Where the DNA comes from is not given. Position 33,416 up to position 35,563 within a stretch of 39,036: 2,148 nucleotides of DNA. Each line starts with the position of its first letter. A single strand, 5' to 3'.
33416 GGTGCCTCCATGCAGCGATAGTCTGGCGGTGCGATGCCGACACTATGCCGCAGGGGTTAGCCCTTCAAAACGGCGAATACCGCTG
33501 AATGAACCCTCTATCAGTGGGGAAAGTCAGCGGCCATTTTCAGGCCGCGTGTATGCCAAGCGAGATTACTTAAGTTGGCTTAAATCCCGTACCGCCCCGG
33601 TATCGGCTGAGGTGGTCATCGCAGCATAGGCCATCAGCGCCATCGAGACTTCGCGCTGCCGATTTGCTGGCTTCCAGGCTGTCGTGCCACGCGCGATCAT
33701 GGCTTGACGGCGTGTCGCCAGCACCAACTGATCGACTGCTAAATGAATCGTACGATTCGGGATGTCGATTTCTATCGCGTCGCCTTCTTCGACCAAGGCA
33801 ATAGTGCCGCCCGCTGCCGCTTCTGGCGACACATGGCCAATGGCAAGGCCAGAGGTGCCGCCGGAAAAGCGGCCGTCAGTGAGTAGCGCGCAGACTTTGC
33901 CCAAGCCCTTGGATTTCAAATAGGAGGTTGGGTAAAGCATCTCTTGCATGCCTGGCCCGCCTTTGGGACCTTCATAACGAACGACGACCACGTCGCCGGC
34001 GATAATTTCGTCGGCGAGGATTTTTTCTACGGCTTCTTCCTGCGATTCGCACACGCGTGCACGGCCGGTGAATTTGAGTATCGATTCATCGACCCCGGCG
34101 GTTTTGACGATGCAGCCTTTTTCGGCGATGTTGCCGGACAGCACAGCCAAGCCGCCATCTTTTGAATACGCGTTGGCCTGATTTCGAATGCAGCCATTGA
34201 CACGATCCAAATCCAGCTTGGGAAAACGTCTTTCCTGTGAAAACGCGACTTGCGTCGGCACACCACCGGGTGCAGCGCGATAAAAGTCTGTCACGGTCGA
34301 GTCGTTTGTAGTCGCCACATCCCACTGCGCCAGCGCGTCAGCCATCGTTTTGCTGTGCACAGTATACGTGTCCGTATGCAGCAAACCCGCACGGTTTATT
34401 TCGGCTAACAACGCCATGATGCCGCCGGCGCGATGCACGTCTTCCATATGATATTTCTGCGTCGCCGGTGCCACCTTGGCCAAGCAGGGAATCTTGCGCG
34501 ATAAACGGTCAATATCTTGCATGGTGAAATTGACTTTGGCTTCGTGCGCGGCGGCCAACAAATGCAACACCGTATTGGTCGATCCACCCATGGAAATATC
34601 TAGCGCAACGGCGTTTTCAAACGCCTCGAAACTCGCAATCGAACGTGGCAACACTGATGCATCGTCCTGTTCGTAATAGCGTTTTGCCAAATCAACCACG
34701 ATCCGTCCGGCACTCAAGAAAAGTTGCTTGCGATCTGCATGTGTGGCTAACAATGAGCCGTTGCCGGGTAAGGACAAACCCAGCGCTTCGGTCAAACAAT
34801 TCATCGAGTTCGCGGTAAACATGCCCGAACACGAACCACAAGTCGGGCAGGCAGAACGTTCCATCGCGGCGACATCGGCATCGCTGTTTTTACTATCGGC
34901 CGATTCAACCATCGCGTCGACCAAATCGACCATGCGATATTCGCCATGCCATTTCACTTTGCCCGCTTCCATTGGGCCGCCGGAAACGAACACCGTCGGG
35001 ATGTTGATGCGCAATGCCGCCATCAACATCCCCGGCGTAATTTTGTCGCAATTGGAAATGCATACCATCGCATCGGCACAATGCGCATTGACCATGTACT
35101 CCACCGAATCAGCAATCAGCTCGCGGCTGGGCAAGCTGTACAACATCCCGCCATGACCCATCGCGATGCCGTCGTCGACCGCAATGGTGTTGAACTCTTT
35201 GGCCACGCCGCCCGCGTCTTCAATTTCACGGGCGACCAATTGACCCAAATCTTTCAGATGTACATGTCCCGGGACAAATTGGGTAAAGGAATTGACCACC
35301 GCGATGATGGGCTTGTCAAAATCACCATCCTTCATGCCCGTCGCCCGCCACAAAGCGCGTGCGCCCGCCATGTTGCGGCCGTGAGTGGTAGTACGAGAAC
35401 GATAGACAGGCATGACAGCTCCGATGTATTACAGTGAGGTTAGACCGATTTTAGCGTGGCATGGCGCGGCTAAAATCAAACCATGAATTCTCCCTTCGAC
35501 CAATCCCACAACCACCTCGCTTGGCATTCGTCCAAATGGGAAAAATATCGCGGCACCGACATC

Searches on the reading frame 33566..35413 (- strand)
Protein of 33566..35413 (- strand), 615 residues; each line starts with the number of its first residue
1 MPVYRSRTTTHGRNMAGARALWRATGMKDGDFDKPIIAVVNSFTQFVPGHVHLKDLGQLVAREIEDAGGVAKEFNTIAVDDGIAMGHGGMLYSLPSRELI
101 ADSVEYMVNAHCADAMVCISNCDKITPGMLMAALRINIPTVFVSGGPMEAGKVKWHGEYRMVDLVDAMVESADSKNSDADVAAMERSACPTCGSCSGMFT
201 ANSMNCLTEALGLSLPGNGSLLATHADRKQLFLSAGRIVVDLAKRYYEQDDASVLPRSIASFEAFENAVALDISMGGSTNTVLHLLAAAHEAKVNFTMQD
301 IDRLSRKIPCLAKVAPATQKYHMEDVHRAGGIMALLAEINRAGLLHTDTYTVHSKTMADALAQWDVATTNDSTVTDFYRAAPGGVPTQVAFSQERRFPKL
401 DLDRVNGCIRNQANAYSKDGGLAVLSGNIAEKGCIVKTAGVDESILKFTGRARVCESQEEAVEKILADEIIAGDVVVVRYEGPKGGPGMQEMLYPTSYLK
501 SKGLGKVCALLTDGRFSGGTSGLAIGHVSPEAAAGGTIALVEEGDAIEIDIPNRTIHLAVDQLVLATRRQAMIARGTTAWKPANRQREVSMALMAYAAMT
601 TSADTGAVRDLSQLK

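Call 18: search_protein_families(library=pfam, proteins=[window:33566-35413:-])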
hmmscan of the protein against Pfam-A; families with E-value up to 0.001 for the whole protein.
window:33566-35413:- (615 aa): 2 families
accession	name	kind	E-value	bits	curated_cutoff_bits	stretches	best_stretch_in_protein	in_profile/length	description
PF00920.27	ILVD_EDD_N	-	4.2e-131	437.3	27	1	34-359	1-315/316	Dihydroxy-acid/6-phosphogluconate dehydratase N-terminal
PF24877.1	ILV_EDD_C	-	1.9e-72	243.2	27.7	1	408-607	2-191/191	Dihydroxy-acid/6-phosphogluconate dehydratase C-terminal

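Call 19: find_encoding_contigs(protein=window:33566-35413:-, flank=10000, max_places=6)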
Protein window:33566-35413:- (615 aa): no gene with exactly this product is on record in the collection.
